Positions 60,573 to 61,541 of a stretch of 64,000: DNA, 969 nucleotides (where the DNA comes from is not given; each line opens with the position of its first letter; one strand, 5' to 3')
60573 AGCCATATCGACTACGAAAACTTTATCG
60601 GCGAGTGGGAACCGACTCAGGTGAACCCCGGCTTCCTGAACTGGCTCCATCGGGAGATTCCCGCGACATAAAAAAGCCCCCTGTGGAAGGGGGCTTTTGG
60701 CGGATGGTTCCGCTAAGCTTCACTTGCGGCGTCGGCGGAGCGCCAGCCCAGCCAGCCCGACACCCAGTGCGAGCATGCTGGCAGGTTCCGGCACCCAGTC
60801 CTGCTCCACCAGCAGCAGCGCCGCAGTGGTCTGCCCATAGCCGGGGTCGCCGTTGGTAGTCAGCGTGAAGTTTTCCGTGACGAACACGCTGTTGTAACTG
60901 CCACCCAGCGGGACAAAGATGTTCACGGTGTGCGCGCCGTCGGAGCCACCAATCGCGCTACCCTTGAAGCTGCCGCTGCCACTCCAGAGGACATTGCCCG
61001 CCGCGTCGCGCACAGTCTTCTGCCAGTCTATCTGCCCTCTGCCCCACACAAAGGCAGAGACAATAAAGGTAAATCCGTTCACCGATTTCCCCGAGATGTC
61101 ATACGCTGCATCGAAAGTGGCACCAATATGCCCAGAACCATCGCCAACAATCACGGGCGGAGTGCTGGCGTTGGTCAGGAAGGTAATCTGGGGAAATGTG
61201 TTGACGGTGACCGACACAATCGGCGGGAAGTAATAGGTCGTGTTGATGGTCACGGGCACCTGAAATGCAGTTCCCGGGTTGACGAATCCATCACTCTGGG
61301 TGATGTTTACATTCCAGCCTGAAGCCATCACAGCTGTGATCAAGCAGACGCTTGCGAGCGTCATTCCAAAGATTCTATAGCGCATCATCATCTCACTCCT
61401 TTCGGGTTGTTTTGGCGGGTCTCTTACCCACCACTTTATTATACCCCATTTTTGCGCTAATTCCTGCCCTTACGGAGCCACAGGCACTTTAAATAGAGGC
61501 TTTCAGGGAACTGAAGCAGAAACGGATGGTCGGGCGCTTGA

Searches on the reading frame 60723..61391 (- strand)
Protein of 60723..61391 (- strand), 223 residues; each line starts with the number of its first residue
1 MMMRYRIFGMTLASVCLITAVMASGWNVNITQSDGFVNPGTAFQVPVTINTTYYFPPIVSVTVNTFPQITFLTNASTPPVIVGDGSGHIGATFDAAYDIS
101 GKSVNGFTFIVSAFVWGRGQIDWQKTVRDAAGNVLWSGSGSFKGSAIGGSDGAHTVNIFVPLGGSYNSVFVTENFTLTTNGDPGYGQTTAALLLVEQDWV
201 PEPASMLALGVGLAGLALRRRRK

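Call 73: search_protein_families(library=pfam, proteins=[window:60723-61391:-], max_evalue=1)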
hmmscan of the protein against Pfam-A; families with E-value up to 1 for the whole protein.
seq(223 aa): 1 family
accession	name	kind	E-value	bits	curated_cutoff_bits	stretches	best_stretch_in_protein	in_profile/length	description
PF07589.16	PEP-CTERM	-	5.3e-07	29.9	20.7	1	200-221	2-24/24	PEP-CTERM motif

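Call 103: search_solved_structures(query=window:60723-61391:-, max_evalue=10)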
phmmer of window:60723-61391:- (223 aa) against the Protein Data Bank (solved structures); distinct sequences matched with E-value up to 10: 7.
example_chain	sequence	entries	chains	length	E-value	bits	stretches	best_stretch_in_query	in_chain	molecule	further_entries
8u03_L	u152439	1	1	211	0.39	13.4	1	101-163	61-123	10E8-NGS-03 Fab Light Chain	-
8u08_L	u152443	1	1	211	0.46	13.1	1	109-163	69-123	10E8-IGL1 light chain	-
1j33_A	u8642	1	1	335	0.78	12.4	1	171-222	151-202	CobT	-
1wx1_A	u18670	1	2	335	0.78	12.4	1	171-222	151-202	nicotinate-nucleotide--dimethylbenzimidazole phosphoribosyltransferase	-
4pmy_A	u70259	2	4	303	1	12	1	91-130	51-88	Xylanase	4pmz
4pn2_A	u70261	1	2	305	1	12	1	91-130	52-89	Xylanase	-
4pmx_A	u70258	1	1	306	1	12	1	91-130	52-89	Xylanase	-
